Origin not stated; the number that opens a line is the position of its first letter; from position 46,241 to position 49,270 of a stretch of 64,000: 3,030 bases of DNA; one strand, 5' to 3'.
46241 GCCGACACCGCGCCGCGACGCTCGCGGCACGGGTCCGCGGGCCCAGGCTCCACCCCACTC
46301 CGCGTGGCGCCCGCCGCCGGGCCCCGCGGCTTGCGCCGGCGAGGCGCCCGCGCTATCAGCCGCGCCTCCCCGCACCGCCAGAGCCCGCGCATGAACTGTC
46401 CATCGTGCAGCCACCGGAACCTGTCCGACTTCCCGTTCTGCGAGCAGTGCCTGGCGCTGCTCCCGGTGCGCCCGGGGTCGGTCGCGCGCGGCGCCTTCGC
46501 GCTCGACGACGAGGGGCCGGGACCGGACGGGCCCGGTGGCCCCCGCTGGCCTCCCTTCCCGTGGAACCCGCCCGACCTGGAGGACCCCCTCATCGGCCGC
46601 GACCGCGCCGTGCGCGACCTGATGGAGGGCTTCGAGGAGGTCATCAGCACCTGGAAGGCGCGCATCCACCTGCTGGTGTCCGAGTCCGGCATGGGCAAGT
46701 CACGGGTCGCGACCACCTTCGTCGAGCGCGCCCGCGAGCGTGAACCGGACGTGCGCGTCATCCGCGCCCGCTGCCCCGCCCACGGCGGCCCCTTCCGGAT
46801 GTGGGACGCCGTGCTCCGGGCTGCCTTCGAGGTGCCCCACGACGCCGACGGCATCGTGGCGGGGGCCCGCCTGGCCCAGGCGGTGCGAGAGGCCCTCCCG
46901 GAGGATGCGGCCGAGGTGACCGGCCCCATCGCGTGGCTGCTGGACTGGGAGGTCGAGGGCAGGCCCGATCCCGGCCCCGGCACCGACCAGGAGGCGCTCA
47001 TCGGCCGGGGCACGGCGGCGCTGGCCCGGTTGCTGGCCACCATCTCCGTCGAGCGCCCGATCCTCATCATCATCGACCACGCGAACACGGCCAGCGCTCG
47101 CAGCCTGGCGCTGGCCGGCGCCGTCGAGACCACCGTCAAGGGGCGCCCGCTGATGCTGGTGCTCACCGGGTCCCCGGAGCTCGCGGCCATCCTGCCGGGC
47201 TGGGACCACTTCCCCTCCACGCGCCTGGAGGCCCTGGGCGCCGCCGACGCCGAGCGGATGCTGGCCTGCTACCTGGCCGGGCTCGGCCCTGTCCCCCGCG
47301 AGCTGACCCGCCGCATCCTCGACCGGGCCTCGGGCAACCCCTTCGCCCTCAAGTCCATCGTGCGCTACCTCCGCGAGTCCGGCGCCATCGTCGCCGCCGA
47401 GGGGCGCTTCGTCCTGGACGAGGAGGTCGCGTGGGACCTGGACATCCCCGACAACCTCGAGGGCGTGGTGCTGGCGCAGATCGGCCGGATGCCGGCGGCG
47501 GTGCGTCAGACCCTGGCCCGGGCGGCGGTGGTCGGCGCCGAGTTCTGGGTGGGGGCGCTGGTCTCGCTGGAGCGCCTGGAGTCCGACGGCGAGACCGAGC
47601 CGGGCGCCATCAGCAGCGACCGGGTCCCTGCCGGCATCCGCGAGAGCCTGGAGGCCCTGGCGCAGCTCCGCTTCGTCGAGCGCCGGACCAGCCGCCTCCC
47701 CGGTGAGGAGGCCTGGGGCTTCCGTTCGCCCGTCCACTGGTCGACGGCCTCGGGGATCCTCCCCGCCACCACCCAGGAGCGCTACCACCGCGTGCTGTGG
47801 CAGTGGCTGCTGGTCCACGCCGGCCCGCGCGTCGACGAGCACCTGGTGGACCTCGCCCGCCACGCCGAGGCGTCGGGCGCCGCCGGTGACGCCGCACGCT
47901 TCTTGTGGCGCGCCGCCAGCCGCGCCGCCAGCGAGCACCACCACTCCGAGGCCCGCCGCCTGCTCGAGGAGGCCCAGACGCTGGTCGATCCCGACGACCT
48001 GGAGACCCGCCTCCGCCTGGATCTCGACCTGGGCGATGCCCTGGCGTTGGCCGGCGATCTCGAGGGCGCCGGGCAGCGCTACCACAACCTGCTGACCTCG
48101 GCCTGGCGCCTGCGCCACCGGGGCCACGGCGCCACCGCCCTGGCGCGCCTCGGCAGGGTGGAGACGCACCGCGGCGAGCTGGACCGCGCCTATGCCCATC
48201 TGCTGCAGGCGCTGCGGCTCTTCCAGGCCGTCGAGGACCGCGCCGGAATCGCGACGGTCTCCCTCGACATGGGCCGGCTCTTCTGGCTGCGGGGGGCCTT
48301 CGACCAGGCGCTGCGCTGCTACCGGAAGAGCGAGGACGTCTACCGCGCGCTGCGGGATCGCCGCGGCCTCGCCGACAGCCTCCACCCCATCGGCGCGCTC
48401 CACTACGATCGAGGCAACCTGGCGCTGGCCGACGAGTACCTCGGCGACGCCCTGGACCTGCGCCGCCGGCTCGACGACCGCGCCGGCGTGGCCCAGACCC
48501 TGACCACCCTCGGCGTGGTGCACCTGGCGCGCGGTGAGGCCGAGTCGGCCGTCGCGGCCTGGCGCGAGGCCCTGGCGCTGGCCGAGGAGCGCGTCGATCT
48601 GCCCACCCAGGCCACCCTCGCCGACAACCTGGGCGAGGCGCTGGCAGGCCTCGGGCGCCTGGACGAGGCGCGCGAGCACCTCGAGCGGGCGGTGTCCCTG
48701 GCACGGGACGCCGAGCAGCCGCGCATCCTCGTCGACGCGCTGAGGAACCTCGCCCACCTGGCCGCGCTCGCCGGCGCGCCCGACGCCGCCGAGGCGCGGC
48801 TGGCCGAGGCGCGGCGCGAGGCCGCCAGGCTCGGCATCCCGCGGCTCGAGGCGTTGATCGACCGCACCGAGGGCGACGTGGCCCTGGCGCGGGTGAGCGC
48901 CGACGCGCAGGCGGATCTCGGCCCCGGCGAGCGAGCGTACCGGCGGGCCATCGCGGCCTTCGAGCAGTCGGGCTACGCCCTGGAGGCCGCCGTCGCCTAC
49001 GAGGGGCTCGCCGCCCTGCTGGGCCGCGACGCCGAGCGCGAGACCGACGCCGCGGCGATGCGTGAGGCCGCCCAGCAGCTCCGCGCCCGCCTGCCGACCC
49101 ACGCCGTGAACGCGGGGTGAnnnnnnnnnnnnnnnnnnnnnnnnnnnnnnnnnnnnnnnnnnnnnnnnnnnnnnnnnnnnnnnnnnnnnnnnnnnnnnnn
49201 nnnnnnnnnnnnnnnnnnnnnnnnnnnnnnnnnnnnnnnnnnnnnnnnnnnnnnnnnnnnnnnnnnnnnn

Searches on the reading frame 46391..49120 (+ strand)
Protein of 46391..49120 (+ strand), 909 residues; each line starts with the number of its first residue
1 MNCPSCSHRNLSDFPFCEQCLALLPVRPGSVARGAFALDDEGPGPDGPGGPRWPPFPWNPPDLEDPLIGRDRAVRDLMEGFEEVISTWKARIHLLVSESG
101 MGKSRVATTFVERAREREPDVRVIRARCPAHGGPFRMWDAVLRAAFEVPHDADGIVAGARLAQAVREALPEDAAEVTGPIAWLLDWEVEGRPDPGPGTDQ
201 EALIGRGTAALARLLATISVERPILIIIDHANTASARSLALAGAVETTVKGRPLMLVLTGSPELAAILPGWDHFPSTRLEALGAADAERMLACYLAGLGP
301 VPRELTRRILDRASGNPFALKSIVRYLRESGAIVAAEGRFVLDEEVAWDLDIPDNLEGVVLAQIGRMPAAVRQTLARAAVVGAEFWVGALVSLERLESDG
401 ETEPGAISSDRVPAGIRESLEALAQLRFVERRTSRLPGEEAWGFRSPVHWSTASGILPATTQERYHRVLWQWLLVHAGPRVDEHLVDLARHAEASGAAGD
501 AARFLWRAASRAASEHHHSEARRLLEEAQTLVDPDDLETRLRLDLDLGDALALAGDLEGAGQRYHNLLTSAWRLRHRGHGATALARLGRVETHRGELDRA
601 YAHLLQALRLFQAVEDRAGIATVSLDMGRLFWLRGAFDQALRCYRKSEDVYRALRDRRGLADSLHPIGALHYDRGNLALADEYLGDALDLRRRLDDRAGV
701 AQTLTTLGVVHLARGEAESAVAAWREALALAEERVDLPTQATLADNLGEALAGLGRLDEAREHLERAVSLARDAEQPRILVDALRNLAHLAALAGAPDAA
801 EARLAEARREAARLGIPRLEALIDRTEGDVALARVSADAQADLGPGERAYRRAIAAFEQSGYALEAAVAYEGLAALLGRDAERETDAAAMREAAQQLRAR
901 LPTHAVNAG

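Call 3: search_protein_families(library=pfam, proteins=[window:46391-49120:+], max_evalue=0.01)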
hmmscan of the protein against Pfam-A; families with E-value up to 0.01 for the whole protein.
window:46391-49120:+ (909 aa): 13 families
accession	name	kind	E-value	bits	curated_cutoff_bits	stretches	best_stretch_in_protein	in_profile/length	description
PF13424.12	TPR_12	-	8.5e-26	90.4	30.1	3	581-653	3-77/77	Tetratricopeptide repeat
PF17874.7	TPR_MalT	-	4.2e-15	56.3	45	3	511-689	10-189/336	MalT-like TPR region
PF13191.12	AAA_16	-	2.3e-12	48.2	32.6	1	66-255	1-165/167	AAA ATPase domain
PF00515.34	TPR_1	-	7e-12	45.1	27.8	1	746-772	6-32/34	Tetratricopeptide repeat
PF13374.12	TPR_10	-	1e-10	41.7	27.5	3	741-773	2-34/42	Tetratricopeptide repeat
PF07719.23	TPR_2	-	8e-10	38.5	27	1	745-773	5-33/34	Tetratricopeptide repeat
PF13181.12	TPR_8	-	3.3e-08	33.5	25.7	1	746-773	6-33/34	Tetratricopeptide repeat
PF13401.12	AAA_22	-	3.3e-07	31.1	27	1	90-268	5-130/130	AAA domain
PF13414.12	TPR_11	-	6.7e-07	29.3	26.8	0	748-773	1-26/42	TPR repeat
PF13432.12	TPR_16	-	0.00059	20.7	32.7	1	706-772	2-62/65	Tetratricopeptide repeat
PF12862.13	ANAPC5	-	0.0039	17.7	23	0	684-737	21-74/91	Anaphase-promoting complex subunit 5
PF07721.20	TPR_4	-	0.0045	17.9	27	1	746-766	6-26/26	Tetratricopeptide repeat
PF05621.17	TniB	-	0.0045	16.9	22.4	1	76-156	21-104/189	Bacterial TniB protein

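Call 7: search_protein_families(library=padloc, proteins=[window:46391-49120:+], max_evalue=0.01)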
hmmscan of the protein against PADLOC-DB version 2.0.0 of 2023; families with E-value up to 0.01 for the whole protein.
window:46391-49120:+ (909 aa): 1 family
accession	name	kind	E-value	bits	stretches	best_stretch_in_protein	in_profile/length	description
PDLC01169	TPR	-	1.1e-18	65.6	2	667-774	115-221/252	TPR repeats containing protein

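Call 8: search_protein_families(library=ncbifam, proteins=[window:46391-49120:+], max_evalue=0.01)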
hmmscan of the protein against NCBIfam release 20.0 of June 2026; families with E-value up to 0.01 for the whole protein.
window:46391-49120:+ (909 aa): 9 families
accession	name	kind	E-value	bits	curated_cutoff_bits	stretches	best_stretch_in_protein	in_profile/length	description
NF041717.1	HaaA_phane_TPR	equivalog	4.2e-21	74.8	1125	1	546-787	637-878/882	cyclophane-containing RiPP biosynthesis TPR protein HaaT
NF053520.1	HK_Porph_FimS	equivalog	3.4e-17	62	600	1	560-801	63-304/618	sensor histidine kinase FimS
NF053617.1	SARPRegAfsRStmc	equivalog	2e-11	42.6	1430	2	674-808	789-922/986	SARP-family global regulator AfsR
NF053720.1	NsdA_fam_reg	subfamily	5e-09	36.2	75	1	659-767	199-307/432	NsdA family TPR-like regulatory protein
NF002725.1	PRK02603.1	equivalog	0.00011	22.2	143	0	674-769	48-141/173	photosystem I assembly protein Ycf3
TIGR02521.1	type_IV_pilW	equivalog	0.0005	19.7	154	1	670-813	40-167/234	type IV pilus biogenesis/stability protein PilW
TIGR02928.1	TIGR02928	subfamily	0.0019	17.1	181.3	1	65-143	15-97/366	orc1/cdc6 family replication initiation protein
NF040959.1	MamA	equivalog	0.0033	16.9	200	0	699-771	103-169/204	magnetosome protein MamA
NF047371.1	FlcA_CTERM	equivalog_domain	0.004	15.7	300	0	582-734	393-540/646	periplasmic flagellar collar protein FlcA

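Call 9: find_homologous_proteins(query=window:46391-49120:+, max_evalue=0.00001)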
Query window:46391-49120:+ (909 aa): 187 proteins with E <= 0.00001 among 8000 candidates; the best 120 are listed.
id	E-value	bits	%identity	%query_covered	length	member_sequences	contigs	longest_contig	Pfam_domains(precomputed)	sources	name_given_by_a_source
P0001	0.0e+0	1987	100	100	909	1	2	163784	PF13414.13,PF17874.8,PF00515.35,PF13424.13,PF13401.13,PF13181.13,PF07719.24,PF13374.13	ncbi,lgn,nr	ncbi:MAG: tetratricopeptide repeat protein [Deltaproteobacteria bacterium]|nr:tetratricopeptide repe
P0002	0.0e+0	1569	80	100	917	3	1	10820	PF13414.13,PF17874.8,PF00515.35,PF13424.13,PF13401.13,PF13181.13,PF07719.24,PF13191.13,PF13374.13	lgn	-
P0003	0.0e+0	1566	80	100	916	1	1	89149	PF13414.13,PF17874.8,PF00515.35,PF13424.13,PF13401.13,PF13181.13,PF07719.24,PF13374.13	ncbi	ncbi:MAG: tetratricopeptide repeat protein [Myxococcota bacterium]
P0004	0.0e+0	1519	78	100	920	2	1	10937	PF17874.8,PF00515.35,PF13424.13,PF13401.13,PF13181.13,PF07719.24,PF13191.13,PF13374.13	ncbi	-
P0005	0.0e+0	1100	60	96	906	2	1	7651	PF13414.13,PF17874.8,PF00515.35,PF13424.13,PF13181.13,PF07719.24,PF13191.13,PF13374.13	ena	-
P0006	0.0e+0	1072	58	100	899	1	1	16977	PF13414.13,PF17874.8,PF00515.35,PF13424.13,PF13181.13,PF07719.24,PF13191.13,PF13374.13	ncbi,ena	-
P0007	0.0e+0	1033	55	96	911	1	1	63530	PF13414.13,PF17874.8,PF00515.35,PF13424.13,PF13401.13,PF13181.13,PF07719.24,PF13191.13,PF13374.13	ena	-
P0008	0.0e+0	1029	56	96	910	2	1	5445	PF13414.13,PF17874.8,PF00515.35,PF13424.13,PF13181.13,PF07719.24,PF13191.13,PF13374.13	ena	-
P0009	0.0e+0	1026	55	97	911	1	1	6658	PF13414.13,PF17874.8,PF00515.35,PF13424.13,PF13401.13,PF13181.13,PF07719.24,PF13191.13,PF13374.13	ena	-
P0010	0.0e+0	1025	55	100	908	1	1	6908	PF13414.13,PF17874.8,PF00515.35,PF13424.13,PF13176.13,PF14938.13,PF13401.13,PF13181.13,PF07719.24,PF13191.13,PF13374.13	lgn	-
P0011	0.0e+0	1025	55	97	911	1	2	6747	PF17874.8,PF00515.35,PF13424.13,PF13401.13,PF13181.13,PF07719.24,PF13191.13,PF13374.13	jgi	jgi:tetratricopeptide (TPR) repeat protein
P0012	0.0e+0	1023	53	100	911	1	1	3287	PF13414.13,PF17874.8,PF00515.35,PF13424.13,PF13176.13,PF13401.13,PF13181.13,PF07719.24,PF13191.13,PF13374.13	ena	-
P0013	0.0e+0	1021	55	97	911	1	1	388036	PF17874.8,PF00515.35,PF13424.13,PF13401.13,PF13181.13,PF07719.24,PF13191.13,PF13374.13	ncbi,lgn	ncbi:MAG: ATP-binding protein [Myxococcota bacterium]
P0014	2.1e-287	974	53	99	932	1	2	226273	PF10602.16,PF13414.13,PF17874.8,PF00515.35,PF13424.13,PF13176.13,PF13181.13,PF07719.24,PF13191.13,PF13374.13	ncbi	-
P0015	3.8e-286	970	54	96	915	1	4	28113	PF13414.13,PF13176.13,PF24885.2,PF13401.13,PF13428.13,PF13191.13,PF13374.13,PF17874.8,PF00515.35,PF13424.13,PF13181.13,PF07719.24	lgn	-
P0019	7.2e-243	827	50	94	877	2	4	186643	PF17874.8,PF00515.35,PF13424.13,PF13176.13,PF24885.2,PF14938.13,PF13428.13,PF13181.13,PF07719.24,PF13374.13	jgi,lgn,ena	-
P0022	2.4e-236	805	46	100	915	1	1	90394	PF17874.8,PF00515.35,PF13424.13,PF24885.2,PF13181.13,PF07719.24,PF13191.13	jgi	jgi:tetratricopeptide (TPR) repeat protein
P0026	1.4e-213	730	46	90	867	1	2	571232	PF13414.13,PF17874.8,PF00515.35,PF13424.13,PF28559.1,PF24885.2,PF13181.13,PF07719.24,PF13191.13,PF13374.13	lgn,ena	-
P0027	3.3e-201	689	41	91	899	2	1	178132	PF10602.16,PF13414.13,PF13176.13,PF24885.2,PF13428.13,PF13191.13,PF13374.13,PF17874.8,PF00515.35,PF13424.13,PF14938.13,PF13181.13,PF07719.24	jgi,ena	jgi:predicted ATPase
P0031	1.0e-55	208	29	99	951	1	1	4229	PF07721.21,PF14559.13,PF17874.8,PF00515.35,PF13424.13,PF13181.13,PF07719.24,PF13191.13,PF13374.13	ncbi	-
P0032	5.4e-33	133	26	87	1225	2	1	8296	PF13240.12,PF13176.13,PF13401.13,PF13191.13,PF13374.13,PF07721.21,PF17874.8,PF12773.14,PF00515.35,PF13424.13,PF00211.26,PF13181.13,PF07719.24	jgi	jgi:class 3 adenylate cyclase/predicted ATPase/ribosomal protein L40E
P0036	5.8e-26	109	26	83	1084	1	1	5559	PF13240.12,PF13176.13,PF13401.13,PF13428.13,PF13191.13,PF13374.13,PF12773.14,PF00515.35,PF13424.13,PF14938.13,PF00211.26,PF13181.13,PF07719.24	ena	-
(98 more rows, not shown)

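Call 10: find_encoding_contigs(protein=P0001, flank=10000, max_places=3)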
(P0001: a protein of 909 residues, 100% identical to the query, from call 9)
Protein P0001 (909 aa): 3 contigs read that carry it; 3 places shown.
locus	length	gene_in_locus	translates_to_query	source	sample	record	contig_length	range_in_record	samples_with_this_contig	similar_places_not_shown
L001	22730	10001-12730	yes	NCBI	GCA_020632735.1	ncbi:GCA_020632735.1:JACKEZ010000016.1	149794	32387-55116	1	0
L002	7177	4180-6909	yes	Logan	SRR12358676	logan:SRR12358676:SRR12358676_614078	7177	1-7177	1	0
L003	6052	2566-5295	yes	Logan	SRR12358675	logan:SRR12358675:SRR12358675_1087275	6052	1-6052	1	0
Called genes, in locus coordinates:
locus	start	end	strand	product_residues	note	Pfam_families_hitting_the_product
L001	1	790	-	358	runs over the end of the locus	PF01551:Peptidase_M23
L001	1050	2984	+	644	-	PF16697:Yop-YscD_cpl (weak), PF00498:FHA, PF05987:DUF898, PF20403:DUF6693 (faint), PF14018:DUF4234 (faint), PF05987:DUF898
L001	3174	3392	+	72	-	PF04324:Fer2_BFD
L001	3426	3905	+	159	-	PF00210:Ferritin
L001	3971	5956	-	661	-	PF00270:DEAD (weak), PF04851:ResIII, PF17757:UvrB_inter, PF27431:UvrB_3rd, PF00271:Helicase_C, PF12344:UvrB, PF02151:UVR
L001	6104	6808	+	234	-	PF03243:MerB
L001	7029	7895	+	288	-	PF02086:MethyltransfD12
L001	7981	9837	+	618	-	-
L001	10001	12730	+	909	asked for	PF13401:AAA_22 (weak), PF07719:TPR_2 (faint), PF13374:TPR_10 (faint), PF17874:TPR_MalT, PF13414:TPR_11 (faint), PF00515:TPR_1 (faint), PF13181:TPR_8 (faint), PF13424:TPR_12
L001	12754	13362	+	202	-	-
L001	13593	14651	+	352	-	PF00561:Abhydrolase_1, PF12146:Hydrolase_4, PF12697:Abhydrolase_6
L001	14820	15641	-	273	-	-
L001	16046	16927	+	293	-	PF16697:Yop-YscD_cpl, PF00498:FHA, PF00990:GGDEF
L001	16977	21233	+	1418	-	-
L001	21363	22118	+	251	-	PF01025:GrpE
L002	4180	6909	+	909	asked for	PF13401:AAA_22 (weak), PF07719:TPR_2 (faint), PF13374:TPR_10 (faint), PF17874:TPR_MalT, PF13414:TPR_11 (faint), PF00515:TPR_1 (faint), PF13181:TPR_8 (faint), PF13424:TPR_12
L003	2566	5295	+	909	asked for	PF13401:AAA_22 (weak), PF07719:TPR_2 (faint), PF13374:TPR_10 (faint), PF17874:TPR_MalT, PF13414:TPR_11 (faint), PF00515:TPR_1 (faint), PF13181:TPR_8 (faint), PF13424:TPR_12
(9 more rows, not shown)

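Call 11: find_encoding_contigs(protein=P0013, flank=10000, max_places=2)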
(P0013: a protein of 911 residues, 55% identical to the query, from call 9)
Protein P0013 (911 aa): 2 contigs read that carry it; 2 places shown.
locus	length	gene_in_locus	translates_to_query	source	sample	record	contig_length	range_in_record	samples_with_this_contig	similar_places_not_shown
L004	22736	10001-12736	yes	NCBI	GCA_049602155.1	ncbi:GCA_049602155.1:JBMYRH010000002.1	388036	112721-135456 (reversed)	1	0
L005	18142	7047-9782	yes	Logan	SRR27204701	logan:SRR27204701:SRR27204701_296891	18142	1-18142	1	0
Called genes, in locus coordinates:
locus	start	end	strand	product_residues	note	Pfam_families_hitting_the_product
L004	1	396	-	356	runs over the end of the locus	PF01551:Peptidase_M23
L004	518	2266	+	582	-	PF00483:NTP_transferase, PF12804:NTP_transf_3, PF00155:Aminotran_1_2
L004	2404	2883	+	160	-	PF16697:Yop-YscD_cpl, PF00498:FHA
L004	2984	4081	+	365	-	PF05987:DUF898, PF14018:DUF4234 (faint), PF05987:DUF898, PF20403:DUF6693 (weak), PF05987:DUF898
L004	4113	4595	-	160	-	PF00210:Ferritin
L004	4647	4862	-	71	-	PF04324:Fer2_BFD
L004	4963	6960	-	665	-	PF00270:DEAD (faint), PF04851:ResIII, PF17757:UvrB_inter, PF27431:UvrB_3rd, PF00271:Helicase_C, PF12344:UvrB, PF02151:UVR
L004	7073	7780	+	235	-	PF03243:MerB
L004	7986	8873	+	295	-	PF02086:MethyltransfD12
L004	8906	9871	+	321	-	-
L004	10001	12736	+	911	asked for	PF13191:AAA_16, PF13401:AAA_22 (faint), PF13374:TPR_10 (faint), PF07719:TPR_2 (faint), PF13181:TPR_8 (faint), PF17874:TPR_MalT, PF00515:TPR_1 (faint), PF13424:TPR_12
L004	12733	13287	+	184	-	-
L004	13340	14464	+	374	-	PF00561:Abhydrolase_1, PF12697:Abhydrolase_6, PF12146:Hydrolase_4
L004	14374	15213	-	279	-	-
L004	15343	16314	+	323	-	PF16697:Yop-YscD_cpl, PF00498:FHA, PF00990:GGDEF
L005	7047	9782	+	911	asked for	PF13191:AAA_16, PF13401:AAA_22 (faint), PF13374:TPR_10 (faint), PF07719:TPR_2 (faint), PF13181:TPR_8 (faint), PF17874:TPR_MalT, PF00515:TPR_1 (faint), PF13424:TPR_12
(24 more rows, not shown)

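Call 12: find_encoding_contigs(protein=P0026, flank=10000, max_places=2)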
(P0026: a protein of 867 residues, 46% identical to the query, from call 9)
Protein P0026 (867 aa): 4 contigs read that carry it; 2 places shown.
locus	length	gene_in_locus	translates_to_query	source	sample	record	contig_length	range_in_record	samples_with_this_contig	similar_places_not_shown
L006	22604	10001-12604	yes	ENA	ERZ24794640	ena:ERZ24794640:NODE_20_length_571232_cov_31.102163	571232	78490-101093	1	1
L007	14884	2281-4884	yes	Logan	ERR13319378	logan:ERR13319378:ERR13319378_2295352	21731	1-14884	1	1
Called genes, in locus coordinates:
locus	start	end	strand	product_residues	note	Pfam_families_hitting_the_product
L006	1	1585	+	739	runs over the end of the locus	PF14559:TPR_19 (faint), PF13174:TPR_6 (faint), PF13432:TPR_16 (faint), PF01464:SLT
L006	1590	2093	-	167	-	-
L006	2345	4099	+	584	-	PF22842:Pel9A-like_beta_helix (faint), PF13229:Beta_helix (weak), PF05048:NosD (weak), PF13229:Beta_helix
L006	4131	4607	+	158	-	PF13185:GAF_2, PF01590:GAF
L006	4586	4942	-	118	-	PF03960:ArsC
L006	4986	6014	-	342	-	PF01551:Peptidase_M23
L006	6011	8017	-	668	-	PF00270:DEAD (faint), PF04851:ResIII, PF17757:UvrB_inter, PF27431:UvrB_3rd, PF00271:Helicase_C, PF12344:UvrB, PF02151:UVR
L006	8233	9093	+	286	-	PF02086:MethyltransfD12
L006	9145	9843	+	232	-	-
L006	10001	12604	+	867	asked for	PF13191:AAA_16, PF07719:TPR_2 (faint), PF13374:TPR_10 (faint), PF00515:TPR_1 (faint), PF13181:TPR_8 (faint), PF13424:TPR_12, PF17874:TPR_MalT (weak), PF13424:TPR_12, +3 more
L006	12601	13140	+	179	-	-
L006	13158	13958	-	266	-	-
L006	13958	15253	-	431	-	-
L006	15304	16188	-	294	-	-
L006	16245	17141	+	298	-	PF16697:Yop-YscD_cpl, PF00498:FHA, PF00990:GGDEF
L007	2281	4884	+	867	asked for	PF13191:AAA_16, PF07719:TPR_2 (faint), PF13374:TPR_10 (faint), PF00515:TPR_1 (faint), PF13181:TPR_8 (faint), PF13424:TPR_12, PF17874:TPR_MalT (weak), PF13424:TPR_12, +3 more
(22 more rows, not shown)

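Call 13: find_encoding_contigs(protein=P0027, flank=10000, max_places=1)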
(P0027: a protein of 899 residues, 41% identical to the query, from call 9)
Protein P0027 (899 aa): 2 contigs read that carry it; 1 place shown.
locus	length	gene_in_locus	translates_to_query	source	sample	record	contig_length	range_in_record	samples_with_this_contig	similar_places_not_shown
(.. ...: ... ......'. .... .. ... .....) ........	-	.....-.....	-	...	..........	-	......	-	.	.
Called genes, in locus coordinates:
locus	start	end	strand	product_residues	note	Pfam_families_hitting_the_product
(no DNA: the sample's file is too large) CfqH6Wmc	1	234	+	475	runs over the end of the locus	PF01546:Peptidase_M20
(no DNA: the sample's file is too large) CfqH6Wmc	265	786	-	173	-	PF02559:CarD_TRCF_RID, PF21095:CarD_C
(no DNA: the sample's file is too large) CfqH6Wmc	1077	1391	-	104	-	-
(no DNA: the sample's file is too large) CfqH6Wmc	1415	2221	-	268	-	PF13512:TPR_18 (weak), PF13174:TPR_6 (faint), PF13525:YfiO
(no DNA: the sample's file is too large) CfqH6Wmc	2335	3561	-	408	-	PF01025:GrpE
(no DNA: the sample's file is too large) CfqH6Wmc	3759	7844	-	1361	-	-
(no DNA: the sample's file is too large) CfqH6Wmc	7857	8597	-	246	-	-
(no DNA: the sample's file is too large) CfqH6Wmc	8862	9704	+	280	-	PF02086:MethyltransfD12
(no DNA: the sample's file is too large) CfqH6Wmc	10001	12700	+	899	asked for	PF13191:AAA_16, PF13428:TPR_14 (faint), PF07719:TPR_2 (faint), PF14938:SNAP (weak), PF24885:TPR_NPHP3, PF13424:TPR_12, PF17874:TPR_MalT (weak), PF13424:TPR_12, +6 more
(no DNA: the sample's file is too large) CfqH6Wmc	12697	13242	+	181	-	-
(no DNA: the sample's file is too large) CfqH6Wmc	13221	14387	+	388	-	PF00561:Abhydrolase_1, PF12146:Hydrolase_4, PF12697:Abhydrolase_6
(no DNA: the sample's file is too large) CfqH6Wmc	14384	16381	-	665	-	PF00270:DEAD (faint), PF04851:ResIII, PF17757:UvrB_inter, PF27431:UvrB_3rd, PF00271:Helicase_C, PF12344:UvrB, PF02151:UVR (weak)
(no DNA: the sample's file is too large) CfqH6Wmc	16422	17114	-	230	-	PF03243:MerB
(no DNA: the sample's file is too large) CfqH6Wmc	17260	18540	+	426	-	-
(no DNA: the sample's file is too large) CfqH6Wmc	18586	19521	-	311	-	PF01063:Aminotran_4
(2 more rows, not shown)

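Call 14: find_encoding_contigs(protein=P0022, flank=10000, max_places=1)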
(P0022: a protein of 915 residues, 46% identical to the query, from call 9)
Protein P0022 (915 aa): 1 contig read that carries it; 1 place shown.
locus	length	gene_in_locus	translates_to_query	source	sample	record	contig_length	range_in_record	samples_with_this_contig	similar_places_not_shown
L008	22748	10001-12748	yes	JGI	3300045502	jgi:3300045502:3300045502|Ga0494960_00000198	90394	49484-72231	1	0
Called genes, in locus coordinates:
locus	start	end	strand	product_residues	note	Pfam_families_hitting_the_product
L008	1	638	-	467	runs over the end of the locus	PF18458:XPB_DRD, PF00270:DEAD, PF04851:ResIII, PF16203:ERCC3_RAD25_C, PF00271:Helicase_C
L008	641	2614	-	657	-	PF23161:HTH_RNase_II, PF00773:RNB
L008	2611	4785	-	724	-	PF23139:OB_YrrC, PF14520:HHH_5 (faint), PF14490:HHH_RecD2, PF01443:Viral_helicase1 (faint), PF13245:AAA_19, PF13604:AAA_30, PF18335:SH3_13, PF13538:UvrD_C_2, +1 more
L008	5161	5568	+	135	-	-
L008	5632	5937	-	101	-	-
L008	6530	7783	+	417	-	-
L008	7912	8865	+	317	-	-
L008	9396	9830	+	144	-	-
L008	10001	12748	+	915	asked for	PF13191:AAA_16, PF00515:TPR_1 (faint), PF07719:TPR_2 (faint), PF13181:TPR_8 (faint), PF17874:TPR_MalT, PF24885:TPR_NPHP3, PF13424:TPR_12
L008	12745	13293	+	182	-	-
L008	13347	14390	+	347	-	PF12146:Hydrolase_4, PF00561:Abhydrolase_1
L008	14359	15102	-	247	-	PF13505:OMP_b-brl (weak)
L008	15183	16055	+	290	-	PF16697:Yop-YscD_cpl, PF00498:FHA, PF00990:GGDEF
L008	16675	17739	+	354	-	PF01628:HrcA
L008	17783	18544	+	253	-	PF01025:GrpE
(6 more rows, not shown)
